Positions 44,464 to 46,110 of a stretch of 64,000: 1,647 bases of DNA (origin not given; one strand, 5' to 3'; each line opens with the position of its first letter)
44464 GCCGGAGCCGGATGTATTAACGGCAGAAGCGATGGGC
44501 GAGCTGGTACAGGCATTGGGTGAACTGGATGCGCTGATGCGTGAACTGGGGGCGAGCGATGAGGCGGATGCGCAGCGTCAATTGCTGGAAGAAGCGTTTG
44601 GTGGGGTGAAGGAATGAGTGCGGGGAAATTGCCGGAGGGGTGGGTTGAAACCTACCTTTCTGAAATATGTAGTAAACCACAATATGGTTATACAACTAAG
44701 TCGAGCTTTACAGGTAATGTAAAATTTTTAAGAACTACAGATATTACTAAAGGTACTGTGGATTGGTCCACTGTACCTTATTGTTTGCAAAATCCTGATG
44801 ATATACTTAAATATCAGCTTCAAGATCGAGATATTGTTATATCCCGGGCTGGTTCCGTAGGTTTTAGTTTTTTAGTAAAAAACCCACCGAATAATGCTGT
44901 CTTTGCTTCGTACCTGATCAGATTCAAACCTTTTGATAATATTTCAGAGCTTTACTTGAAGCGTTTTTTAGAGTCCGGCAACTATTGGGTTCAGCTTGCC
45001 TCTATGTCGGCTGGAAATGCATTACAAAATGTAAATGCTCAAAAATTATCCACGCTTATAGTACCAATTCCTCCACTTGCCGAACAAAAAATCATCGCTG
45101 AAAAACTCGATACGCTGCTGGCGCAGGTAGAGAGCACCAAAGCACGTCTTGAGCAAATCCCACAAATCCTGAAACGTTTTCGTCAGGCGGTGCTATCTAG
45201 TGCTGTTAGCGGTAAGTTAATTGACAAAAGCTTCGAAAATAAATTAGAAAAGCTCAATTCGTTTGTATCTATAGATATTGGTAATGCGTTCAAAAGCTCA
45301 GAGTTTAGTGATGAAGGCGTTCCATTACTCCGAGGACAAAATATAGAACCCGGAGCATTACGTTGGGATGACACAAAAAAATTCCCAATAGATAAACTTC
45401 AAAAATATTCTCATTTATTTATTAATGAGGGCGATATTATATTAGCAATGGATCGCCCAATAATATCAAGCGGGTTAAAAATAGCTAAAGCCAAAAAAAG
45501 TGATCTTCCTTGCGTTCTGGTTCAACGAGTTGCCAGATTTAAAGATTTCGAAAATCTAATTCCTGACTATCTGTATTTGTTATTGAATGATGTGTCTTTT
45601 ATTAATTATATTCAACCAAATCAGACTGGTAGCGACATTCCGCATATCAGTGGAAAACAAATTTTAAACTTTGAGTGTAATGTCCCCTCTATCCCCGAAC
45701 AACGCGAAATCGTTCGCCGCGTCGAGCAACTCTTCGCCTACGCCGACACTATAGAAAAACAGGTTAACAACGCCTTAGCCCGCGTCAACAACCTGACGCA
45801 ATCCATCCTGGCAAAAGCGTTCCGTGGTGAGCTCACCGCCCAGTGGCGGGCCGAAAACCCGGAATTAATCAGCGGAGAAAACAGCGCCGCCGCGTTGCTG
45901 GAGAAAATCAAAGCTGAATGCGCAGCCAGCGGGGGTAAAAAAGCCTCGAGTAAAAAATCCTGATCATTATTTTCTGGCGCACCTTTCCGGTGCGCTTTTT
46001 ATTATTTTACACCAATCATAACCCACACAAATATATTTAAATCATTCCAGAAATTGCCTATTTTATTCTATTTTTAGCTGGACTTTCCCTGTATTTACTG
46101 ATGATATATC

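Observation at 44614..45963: hsdS with EcoKI framework but replaced, AT-rich target recognition domains (new type IA specificity)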

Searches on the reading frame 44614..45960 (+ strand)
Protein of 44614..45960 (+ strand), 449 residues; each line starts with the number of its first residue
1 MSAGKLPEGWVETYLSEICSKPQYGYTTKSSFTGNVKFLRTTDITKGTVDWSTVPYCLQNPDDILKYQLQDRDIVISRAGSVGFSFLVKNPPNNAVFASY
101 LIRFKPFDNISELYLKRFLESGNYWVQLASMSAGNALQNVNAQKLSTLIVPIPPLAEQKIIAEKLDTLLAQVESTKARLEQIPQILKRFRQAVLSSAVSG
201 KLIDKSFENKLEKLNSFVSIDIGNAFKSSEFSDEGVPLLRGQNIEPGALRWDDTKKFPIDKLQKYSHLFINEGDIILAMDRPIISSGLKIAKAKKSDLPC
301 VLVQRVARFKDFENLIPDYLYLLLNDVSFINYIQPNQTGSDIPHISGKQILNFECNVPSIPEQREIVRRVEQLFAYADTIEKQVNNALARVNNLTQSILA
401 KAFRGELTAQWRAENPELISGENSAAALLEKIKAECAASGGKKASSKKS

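Call 8: search_protein_families(proteins=[window:44614-45960:+], library=ncbifam)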
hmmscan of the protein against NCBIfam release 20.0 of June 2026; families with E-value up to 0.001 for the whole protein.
window:44614-45960:+ (449 aa): 2 families
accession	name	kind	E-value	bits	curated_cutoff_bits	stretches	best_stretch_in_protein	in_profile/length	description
NF007278.0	PRK09737.1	equivalog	1.1e-167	558.5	662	1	1-449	1-461/461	type I restriction-modification system specificity subunit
NF047740.1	antiphage_MADS5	equivalog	3.7e-22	78.8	400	2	33-172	299-442/461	methylation-associated defense system restriction endonuclease subunit S MAD5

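Call 18: find_homologous_proteins(query=window:44614-45960:+)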
Query window:44614-45960:+ (449 aa): 7963 proteins with E <= 0.001 among 8000 candidates; the best 120 are listed.
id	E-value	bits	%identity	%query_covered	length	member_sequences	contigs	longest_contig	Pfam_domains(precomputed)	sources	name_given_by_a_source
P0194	8.2e-295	995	100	100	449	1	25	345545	PF01420.26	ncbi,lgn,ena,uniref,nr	ncbi:TPA: restriction endonuclease subunit S [Escherichia coli]|uniref:restriction endonuclease subu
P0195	3.0e-289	976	99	100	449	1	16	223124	PF01420.26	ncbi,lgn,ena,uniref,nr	ncbi:TPA: restriction endonuclease subunit S [Escherichia coli]|uniref:restriction endonuclease subu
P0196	5.3e-289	976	98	100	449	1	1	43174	PF01420.26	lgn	-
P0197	7.5e-289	975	98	100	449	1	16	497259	PF01420.26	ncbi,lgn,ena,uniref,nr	ncbi:restriction endonuclease subunit S [Escherichia marmotae]|uniref:restriction endonuclease subun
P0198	1.1e-288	975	98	100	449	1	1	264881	PF01420.26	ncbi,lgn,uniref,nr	ncbi:restriction endonuclease subunit S [Escherichia sp. MOD1-EC5427]|uniref:restriction endonucleas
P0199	2.3e-288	974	98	100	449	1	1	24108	PF01420.26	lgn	-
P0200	3.1e-288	973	98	100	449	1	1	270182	PF01420.26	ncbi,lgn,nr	ncbi:restriction endonuclease subunit S [Escherichia marmotae]|nr:restriction endonuclease subunit S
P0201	2.8e-286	967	98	100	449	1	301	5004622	PF01420.26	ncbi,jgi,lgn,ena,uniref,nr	ncbi:restriction endonuclease subunit S [Escherichia coli]|uniref:restriction endonuclease subunit S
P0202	7.4e-286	965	97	100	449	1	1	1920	PF01420.26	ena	-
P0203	1.9e-285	964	97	100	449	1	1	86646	PF01420.26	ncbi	-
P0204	3.1e-285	963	97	100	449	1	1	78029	PF01420.26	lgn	-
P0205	1.3e-266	902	98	92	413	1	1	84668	PF01420.26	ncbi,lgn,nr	ncbi:restriction endonuclease subunit S [Escherichia coli]|nr:restriction endonuclease subunit S [Es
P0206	3.3e-265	897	98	92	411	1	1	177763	PF01420.26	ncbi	ncbi:restriction endonuclease subunit S, partial [Escherichia coli]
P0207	1.0e-263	892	98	91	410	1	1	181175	PF01420.26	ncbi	ncbi:restriction endonuclease subunit S, partial [Escherichia coli]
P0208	2.5e-242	822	81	100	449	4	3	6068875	PF01420.26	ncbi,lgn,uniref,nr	ncbi:restriction endonuclease subunit S [Klebsiella pasteurii]|uniref:restriction endonuclease subun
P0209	6.0e-240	814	81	100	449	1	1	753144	PF01420.26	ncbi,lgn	ncbi:restriction endonuclease subunit S [Salmonella enterica]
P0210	1.3e-192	658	69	96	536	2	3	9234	PF01420.26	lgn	-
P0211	1.4e-191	655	72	100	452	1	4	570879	PF01420.26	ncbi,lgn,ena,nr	ncbi:restriction endonuclease subunit S [Escherichia marmotae]|nr:restriction endonuclease subunit S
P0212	5.7e-191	653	71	100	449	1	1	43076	PF01420.26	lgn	-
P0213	7.2e-190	649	72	100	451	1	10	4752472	PF01420.26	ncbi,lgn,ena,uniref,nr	ncbi:restriction endonuclease subunit S [Escherichia albertii]|uniref:restriction endonuclease subun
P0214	1.8e-189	648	72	100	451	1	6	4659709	PF01420.26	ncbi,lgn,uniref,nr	ncbi:restriction endonuclease subunit S [Escherichia albertii]|uniref:restriction endonuclease subun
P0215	2.8e-189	647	72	100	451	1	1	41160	PF01420.26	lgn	-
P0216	7.0e-189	646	71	100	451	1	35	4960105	PF01420.26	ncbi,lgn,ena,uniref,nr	ncbi:TPA: restriction endonuclease subunit S [Escherichia albertii]|uniref:Restriction endonuclease 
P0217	9.9e-189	645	72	100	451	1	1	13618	PF01420.26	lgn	-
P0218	1.2e-188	645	71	100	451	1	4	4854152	PF01420.26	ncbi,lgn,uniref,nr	ncbi:restriction endonuclease subunit S [Escherichia albertii]|uniref:restriction endonuclease subun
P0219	1.8e-188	644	71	100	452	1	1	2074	PF01420.26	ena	-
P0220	3.9e-188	643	70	100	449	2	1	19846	PF01420.26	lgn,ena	-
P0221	6.7e-188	643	71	100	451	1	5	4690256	PF01420.26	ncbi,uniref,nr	ncbi:restriction endonuclease subunit S [Escherichia albertii]|uniref:restriction endonuclease subun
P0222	8.5e-188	642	71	100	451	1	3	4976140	PF01420.26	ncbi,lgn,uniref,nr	ncbi:restriction endonuclease subunit S [Escherichia albertii]|uniref:restriction endonuclease subun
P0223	9.9e-188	642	72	100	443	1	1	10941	PF01420.26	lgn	-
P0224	2.5e-187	641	71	100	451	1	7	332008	PF01420.26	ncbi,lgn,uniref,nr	ncbi:TPA: restriction endonuclease subunit S [Escherichia albertii]|uniref:Restriction endonuclease 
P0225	8.3e-187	639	70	99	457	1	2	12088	PF01420.26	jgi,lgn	-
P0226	3.9e-186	637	88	76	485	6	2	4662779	PF01420.26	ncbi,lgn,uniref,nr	ncbi:restriction endonuclease subunit S [Escherichia albertii]|uniref:restriction endonuclease subun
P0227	1.1e-185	635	71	100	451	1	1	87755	PF01420.26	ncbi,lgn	ncbi:restriction endonuclease subunit S [Escherichia coli]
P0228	1.5e-185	635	72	100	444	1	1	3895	PF01420.26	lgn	-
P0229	2.7e-185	634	70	100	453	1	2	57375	PF01420.26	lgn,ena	-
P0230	5.0e-185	633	69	100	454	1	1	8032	PF01420.26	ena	-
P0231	5.3e-184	630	69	100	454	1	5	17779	PF01420.26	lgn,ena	-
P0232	5.2e-183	626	70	100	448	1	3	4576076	PF01420.26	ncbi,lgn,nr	ncbi:restriction endonuclease subunit S [Escherichia coli]|nr:restriction endonuclease subunit S [Es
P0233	3.3e-181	621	62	100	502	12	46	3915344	PF01420.26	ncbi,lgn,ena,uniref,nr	ncbi:TPA: restriction endonuclease subunit S [Escherichia coli]|uniref:restriction endonuclease subu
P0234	5.2e-181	620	52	100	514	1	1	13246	PF01420.26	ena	-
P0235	1.6e-179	615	69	100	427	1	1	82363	PF01420.26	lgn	-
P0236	4.2e-179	614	68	100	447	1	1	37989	PF01420.26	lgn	-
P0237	4.9e-179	613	68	100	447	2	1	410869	PF01420.26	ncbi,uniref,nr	ncbi:restriction endonuclease subunit S [Escherichia coli]|uniref:restriction endonuclease subunit S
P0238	2.1e-178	611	68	100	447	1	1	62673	PF01420.26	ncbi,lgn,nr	ncbi:restriction endonuclease subunit S [Escherichia albertii]|nr:restriction endonuclease subunit S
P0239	4.8e-177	607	68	100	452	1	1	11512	PF01420.26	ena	-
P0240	4.0e-175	601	69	100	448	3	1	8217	PF01420.26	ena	-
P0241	4.4e-175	600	67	100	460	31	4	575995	PF01420.26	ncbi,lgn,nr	ncbi:restriction endonuclease subunit S [Escherichia coli]|nr:restriction endonuclease subunit S [Es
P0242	5.4e-175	600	67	100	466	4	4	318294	PF01420.26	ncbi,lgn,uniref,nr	ncbi:restriction endonuclease subunit S [Escherichia marmotae]|uniref:restriction endonuclease subun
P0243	1.6e-174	599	64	100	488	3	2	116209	PF01420.26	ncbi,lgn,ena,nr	ncbi:restriction endonuclease subunit S [Escherichia coli]|nr:restriction endonuclease subunit S [Es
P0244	3.0e-173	594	63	99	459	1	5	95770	PF01420.26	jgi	jgi:type I restriction enzyme S subunit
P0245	2.2e-172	592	63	100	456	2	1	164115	PF01420.26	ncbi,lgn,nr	ncbi:restriction endonuclease subunit S [Salmonella enterica]|nr:restriction endonuclease subunit S 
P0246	2.5e-171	588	63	100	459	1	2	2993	PF01420.26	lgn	-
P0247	4.3e-171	587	66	100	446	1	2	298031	PF01420.26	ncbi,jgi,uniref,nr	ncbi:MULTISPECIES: restriction endonuclease subunit S [unclassified Serratia (in: enterobacteria)]|u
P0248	1.2e-169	583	63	96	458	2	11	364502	PF01420.26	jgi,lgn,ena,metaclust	jgi:type I restriction enzyme S subunit|metaclust:\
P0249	2.3e-169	582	63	100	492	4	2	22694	PF01420.26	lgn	-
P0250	1.0e-166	573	62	100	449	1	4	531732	PF01420.26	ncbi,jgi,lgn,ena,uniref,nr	ncbi:restriction endonuclease subunit S [Pantoea sp.]|uniref:restriction endonuclease subunit S n=1 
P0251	4.4e-165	567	60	100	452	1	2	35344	PF01420.26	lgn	-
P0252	1.2e-164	566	61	99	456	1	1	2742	PF01420.26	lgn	-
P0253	3.5e-163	561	60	100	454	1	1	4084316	PF01420.26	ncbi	ncbi:restriction endonuclease subunit S [Pantoea sp. S-LA4]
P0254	7.5e-162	557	61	100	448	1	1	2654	PF01420.26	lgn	-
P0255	9.8e-162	556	59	100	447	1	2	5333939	PF01420.26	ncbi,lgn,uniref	ncbi:restriction endonuclease subunit S [Klebsiella sp. R390]|uniref:restriction endonuclease subuni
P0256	1.6e-160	552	60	100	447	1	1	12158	PF01420.26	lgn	-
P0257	2.0e-160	552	61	100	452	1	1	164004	PF01420.26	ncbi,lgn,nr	ncbi:restriction endonuclease subunit S [Salmonella enterica subsp. enterica serovar Amager]|nr:rest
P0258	2.9e-160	552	60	100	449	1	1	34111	PF01420.26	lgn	-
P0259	3.4e-160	551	60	99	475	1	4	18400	PF01420.26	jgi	jgi:type I restriction enzyme S subunit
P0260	1.7e-159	549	59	100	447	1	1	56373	PF01420.26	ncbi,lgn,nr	ncbi:type I restriction endonuclease subunit S [Salmonella enterica subsp. enterica]|nr:type I restr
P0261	1.7e-159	549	59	100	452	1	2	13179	PF01420.26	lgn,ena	-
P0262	2.6e-159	548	59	100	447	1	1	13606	PF01420.26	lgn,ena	-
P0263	9.7e-159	547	59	100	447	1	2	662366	PF01420.26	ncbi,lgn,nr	ncbi:TPA_asm: type I restriction endonuclease subunit S [Salmonella enterica subsp. enterica]|nr:typ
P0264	1.2e-158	546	59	100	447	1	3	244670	PF01420.26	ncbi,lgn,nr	ncbi:restriction endonuclease subunit S [Salmonella enterica]|nr:restriction endonuclease subunit S 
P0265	1.6e-158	546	59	100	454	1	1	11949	PF01420.26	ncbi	-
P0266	3.9e-158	545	62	100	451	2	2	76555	PF01420.26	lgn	-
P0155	4.1e-158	544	97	57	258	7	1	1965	PF01420.26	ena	-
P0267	1.1e-157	543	60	100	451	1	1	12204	PF01420.26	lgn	-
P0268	1.3e-157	543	60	100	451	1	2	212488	PF01420.26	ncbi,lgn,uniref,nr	ncbi:restriction endonuclease subunit S [Salmonella enterica subsp. enterica serovar Altendorf]|unir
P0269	1.7e-157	542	60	100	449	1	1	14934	PF01420.26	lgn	-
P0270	2.3e-157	542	60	100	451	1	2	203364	PF01420.26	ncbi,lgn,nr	ncbi:TPA: restriction endonuclease subunit S [Salmonella enterica subsp. enterica]|nr:restriction en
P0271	4.8e-157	541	74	76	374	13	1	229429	PF01420.26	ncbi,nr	ncbi:hypothetical protein VI31_06505 [Salmonella enterica subsp. enterica serovar Mishmarhaemek]|nr:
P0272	5.4e-157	541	74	76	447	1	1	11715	PF01420.26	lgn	-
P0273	5.9e-157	541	60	100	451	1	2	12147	PF01420.26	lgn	-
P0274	7.6e-157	540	74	76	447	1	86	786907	PF01420.26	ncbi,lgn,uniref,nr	ncbi:TPA: restriction endonuclease subunit S [Salmonella enterica subsp. enterica serovar Mississipp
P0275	1.1e-156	540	61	98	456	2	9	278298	PF01420.26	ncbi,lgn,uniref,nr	ncbi:restriction endonuclease subunit S [Proteus columbae]|uniref:restriction endonuclease subunit S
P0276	1.4e-156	539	60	100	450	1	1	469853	PF01420.26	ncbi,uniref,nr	ncbi:restriction endonuclease subunit S [Pseudenterobacter timonensis]|uniref:Restriction endonuclea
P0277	1.4e-156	539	60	100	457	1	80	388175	PF01420.26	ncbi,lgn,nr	ncbi:restriction endonuclease subunit S [Salmonella enterica subsp. enterica serovar Bonariensis]|nr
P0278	1.8e-156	539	74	75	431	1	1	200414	PF01420.26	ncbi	ncbi:restriction endonuclease subunit S, partial [Salmonella enterica subsp. enterica]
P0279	2.5e-156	539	74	76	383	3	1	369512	PF01420.26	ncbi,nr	ncbi:hypothetical protein BOI52_000986, partial [Salmonella enterica subsp. enterica serovar Orion]|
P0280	2.8e-156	538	60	100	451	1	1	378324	PF01420.26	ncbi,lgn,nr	ncbi:TPA: restriction endonuclease subunit S [Salmonella enterica]|nr:restriction endonuclease subun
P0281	3.6e-156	538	74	76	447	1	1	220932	PF01420.26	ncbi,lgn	-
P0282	3.7e-156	538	74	76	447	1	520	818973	PF01420.26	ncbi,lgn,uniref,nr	ncbi:TPA: restriction endonuclease subunit S [Salmonella enterica subsp. enterica serovar Orion]|uni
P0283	9.6e-156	537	74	76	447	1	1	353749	PF01420.26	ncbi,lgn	ncbi:restriction endonuclease subunit S [Salmonella enterica]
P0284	2.7e-155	535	61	100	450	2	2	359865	PF01420.26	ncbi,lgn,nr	ncbi:restriction endonuclease subunit S [Salmonella enterica subsp. houtenae serovar 50:g,z51:-]|nr:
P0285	4.5e-155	534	60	100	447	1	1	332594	PF01420.26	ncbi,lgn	-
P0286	1.8e-154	533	74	74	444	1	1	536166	PF01420.26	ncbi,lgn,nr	ncbi:TPA: restriction endonuclease subunit S [Salmonella enterica subsp. salamae]|nr:restriction end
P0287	2.0e-154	532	58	100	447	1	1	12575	PF01420.26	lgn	-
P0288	2.3e-154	532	61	100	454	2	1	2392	PF01420.26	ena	-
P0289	5.7e-154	531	55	100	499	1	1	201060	PF01420.26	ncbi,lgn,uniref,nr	ncbi:restriction endonuclease subunit S [Pantoea agglomerans]|uniref:restriction endonuclease subuni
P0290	2.5e-152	525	57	100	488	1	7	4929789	PF01420.26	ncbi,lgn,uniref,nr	ncbi:restriction endonuclease subunit S [Citrobacter werkmanii]|uniref:restriction endonuclease subu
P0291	9.9e-152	523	61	99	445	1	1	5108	PF01420.26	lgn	-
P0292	2.0e-151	522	61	100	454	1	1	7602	PF01420.26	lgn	-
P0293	2.2e-151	522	56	100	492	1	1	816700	PF01420.26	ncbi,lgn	ncbi:restriction endonuclease subunit S [Salmonella enterica]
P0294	2.8e-151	522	59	100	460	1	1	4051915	PF01420.26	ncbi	-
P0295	3.2e-151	522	59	100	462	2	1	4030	PF01420.26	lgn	-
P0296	9.9e-151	520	58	100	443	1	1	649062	PF01420.26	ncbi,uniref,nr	ncbi:restriction endonuclease subunit S [Leclercia adecarboxylata]|uniref:restriction endonuclease s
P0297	1.9e-150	519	56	100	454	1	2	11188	PF01420.26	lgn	-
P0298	4.2e-150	518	54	100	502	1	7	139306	PF01420.26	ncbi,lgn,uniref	ncbi:restriction endonuclease subunit S [Serratia fonticola]|uniref:restriction endonuclease subunit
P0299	1.3e-149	516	58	100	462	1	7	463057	PF01420.26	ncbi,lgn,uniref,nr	ncbi:restriction endonuclease subunit S [Salmonella enterica]|uniref:restriction endonuclease subuni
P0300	4.3e-149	515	58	100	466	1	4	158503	PF01420.26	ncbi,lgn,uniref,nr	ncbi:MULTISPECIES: restriction endonuclease subunit S [unclassified Providencia]|uniref:restriction 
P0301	1.2e-148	513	59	98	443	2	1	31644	PF01420.26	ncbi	ncbi:MAG TPA: restriction endonuclease subunit S [Klebsiella sp.]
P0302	1.6e-148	513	53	97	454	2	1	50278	PF01420.26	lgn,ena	-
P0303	5.6e-148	511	59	100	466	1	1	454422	PF01420.26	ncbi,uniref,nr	ncbi:restriction endonuclease subunit S [Enterobacter roggenkampii]|uniref:restriction endonuclease 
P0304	6.7e-146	504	67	87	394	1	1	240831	PF01420.26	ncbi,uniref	ncbi:restriction endonuclease subunit S [Escherichia albertii]|uniref:restriction endonuclease subun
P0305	7.8e-146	504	56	98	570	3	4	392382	PF01420.26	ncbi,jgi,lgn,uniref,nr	ncbi:type I restriction enzyme, S subunit [Enterobacter sp. kpr-6]|uniref:restriction endonuclease s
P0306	3.7e-143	495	55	99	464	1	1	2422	PF01420.26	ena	-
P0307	2.8e-142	492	56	97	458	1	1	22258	PF01420.26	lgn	-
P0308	1.4e-140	487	72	70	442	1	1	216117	PF01420.26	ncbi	ncbi:MAG: restriction endonuclease subunit S [Natronospirillum sp.]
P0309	6.1e-140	485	56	100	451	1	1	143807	PF01420.26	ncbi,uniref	ncbi:restriction endonuclease subunit S [Vreelandella lionensis]|uniref:Restriction endonuclease sub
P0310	2.5e-139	483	54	99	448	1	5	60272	PF01420.26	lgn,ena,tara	tara:strand:- start:1320 stop:2666 length:1347 start_codon:yes stop_codon:yes gene_type:complete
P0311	7.6e-139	481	66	77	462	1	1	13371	PF01420.26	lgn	-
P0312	1.3e-138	480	54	100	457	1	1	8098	PF01420.26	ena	-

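Call 19: search_solved_structures(query=window:44614-45960:+, max_evalue=0.001)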
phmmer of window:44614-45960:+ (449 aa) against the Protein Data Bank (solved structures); distinct sequences matched with E-value up to 0.001: 7.
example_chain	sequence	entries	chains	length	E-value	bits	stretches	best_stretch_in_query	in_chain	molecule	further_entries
2y7c_A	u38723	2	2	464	5.8e-91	308.3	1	1-449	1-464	TYPE-1 RESTRICTION ENZYME ECOKI SPECIFICITY PROTEIN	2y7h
1yf2_A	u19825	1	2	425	2.9e-15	59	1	3-205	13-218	Type I restriction-modification enzyme, S subunit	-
5ybb_D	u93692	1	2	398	6.3e-14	54.6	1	70-201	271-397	Restriction endonuclease S subunits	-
3okg_A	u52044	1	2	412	7.4e-14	54.3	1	70-201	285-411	Restriction endonuclease S subunits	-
8w0p_C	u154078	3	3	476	3.1e-08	35.8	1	226-388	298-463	S.BsaXI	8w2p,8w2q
8vsr_B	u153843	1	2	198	0.00051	21.9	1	34-161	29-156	Esub1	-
8vsq_A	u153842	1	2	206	0.00054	21.9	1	34-161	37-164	Esub1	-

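Call 20: find_encoding_contigs(protein=P0194, flank=3000, max_places=8)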
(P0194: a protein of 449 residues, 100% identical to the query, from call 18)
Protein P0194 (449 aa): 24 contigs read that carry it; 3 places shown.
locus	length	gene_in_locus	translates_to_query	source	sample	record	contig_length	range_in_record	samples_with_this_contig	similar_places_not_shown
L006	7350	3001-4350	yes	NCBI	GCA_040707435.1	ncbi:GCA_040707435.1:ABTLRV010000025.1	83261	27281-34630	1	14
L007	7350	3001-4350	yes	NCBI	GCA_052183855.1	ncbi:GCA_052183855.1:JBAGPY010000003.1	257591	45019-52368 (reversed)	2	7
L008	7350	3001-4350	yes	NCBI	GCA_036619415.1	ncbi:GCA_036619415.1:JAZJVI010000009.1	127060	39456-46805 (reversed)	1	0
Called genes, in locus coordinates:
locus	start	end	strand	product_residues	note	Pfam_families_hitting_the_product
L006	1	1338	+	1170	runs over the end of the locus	PF00270:DEAD, PF04851:ResIII, PF18766:SWI2_SNF2, PF00271:Helicase_C, PF08463:EcoEI_R_C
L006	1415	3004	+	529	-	PF12161:HsdM_N (weak), PF02384:N6_Mtase, PF07669:Eco57I (faint)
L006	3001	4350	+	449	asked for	PF01420:Methylase_S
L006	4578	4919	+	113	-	PF08845:SymE_toxin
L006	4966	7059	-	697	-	PF03235:GmrSD_N, PF07510:GmrSD_C, PF18899:DUF5655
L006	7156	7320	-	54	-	PF06568:YjiS-like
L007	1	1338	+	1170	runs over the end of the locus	PF00270:DEAD, PF04851:ResIII, PF18766:SWI2_SNF2, PF00271:Helicase_C, PF08463:EcoEI_R_C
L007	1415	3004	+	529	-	PF12161:HsdM_N (weak), PF02384:N6_Mtase, PF07669:Eco57I (faint)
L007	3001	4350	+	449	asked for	PF01420:Methylase_S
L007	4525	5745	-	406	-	PF14690:Zn_ribbon_ISL3, PF13542:HTH_Tnp_ISL3, PF01610:DDE_Tnp_ISL3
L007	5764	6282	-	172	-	PF08020:DUF1706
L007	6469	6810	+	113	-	PF08845:SymE_toxin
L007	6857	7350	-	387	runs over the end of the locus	PF07510:GmrSD_C, PF18899:DUF5655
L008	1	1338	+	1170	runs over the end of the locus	PF00270:DEAD, PF04851:ResIII, PF18766:SWI2_SNF2, PF00271:Helicase_C, PF08463:EcoEI_R_C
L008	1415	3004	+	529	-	PF12161:HsdM_N (weak), PF02384:N6_Mtase, PF07669:Eco57I (faint)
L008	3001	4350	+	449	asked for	PF01420:Methylase_S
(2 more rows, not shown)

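Call 21: list_cluster_members(proteins=[P0194, P0201, P0208, P0209])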
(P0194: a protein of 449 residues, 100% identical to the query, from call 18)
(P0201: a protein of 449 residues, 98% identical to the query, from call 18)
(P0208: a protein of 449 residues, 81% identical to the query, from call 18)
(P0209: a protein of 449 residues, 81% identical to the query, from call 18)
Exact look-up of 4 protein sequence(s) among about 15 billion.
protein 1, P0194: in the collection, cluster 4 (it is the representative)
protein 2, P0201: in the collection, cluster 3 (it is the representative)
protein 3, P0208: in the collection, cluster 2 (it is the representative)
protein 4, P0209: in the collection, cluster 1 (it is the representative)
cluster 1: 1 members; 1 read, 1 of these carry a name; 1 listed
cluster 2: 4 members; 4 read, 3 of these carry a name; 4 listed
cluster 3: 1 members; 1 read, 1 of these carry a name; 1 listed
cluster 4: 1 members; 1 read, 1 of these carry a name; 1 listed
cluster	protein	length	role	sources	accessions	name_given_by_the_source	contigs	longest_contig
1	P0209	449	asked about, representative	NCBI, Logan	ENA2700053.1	restriction endonuclease subunit S [Salmonella enterica]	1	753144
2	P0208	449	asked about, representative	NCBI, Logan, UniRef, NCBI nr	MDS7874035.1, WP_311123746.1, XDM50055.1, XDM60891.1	restriction endonuclease subunit S [Klebsiella pasteurii] | restriction endonuclease subunit S n=1 Tax=Klebsiella pasteurii TaxID=2587529 ...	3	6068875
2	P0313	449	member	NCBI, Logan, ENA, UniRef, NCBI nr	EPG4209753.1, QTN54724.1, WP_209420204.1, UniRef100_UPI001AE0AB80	restriction endonuclease subunit S [Klebsiella michiganensis] | restriction endonuclease subunit S n=1 Tax=Klebsiella michiganensis TaxID=1134687 ...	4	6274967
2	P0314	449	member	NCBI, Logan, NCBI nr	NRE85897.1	restriction endonuclease subunit S [Klebsiella michiganensis]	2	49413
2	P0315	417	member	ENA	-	-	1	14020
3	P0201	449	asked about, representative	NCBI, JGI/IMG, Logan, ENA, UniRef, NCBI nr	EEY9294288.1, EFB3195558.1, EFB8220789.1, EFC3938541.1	restriction endonuclease subunit S [Escherichia coli] | restriction endonuclease subunit S n=10 Tax=Escherichia coli TaxID=562 RepID=UPI0005CD3E56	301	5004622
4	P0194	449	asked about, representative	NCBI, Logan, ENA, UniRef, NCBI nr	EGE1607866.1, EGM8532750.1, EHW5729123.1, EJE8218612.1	TPA: restriction endonuclease subunit S [Escherichia coli] | restriction endonuclease subunit S n=1 Tax=Escherichia coli TaxID=562 RepID=UPI000B4272A1 | restriction endonuclease subunit S [Escherichia coli]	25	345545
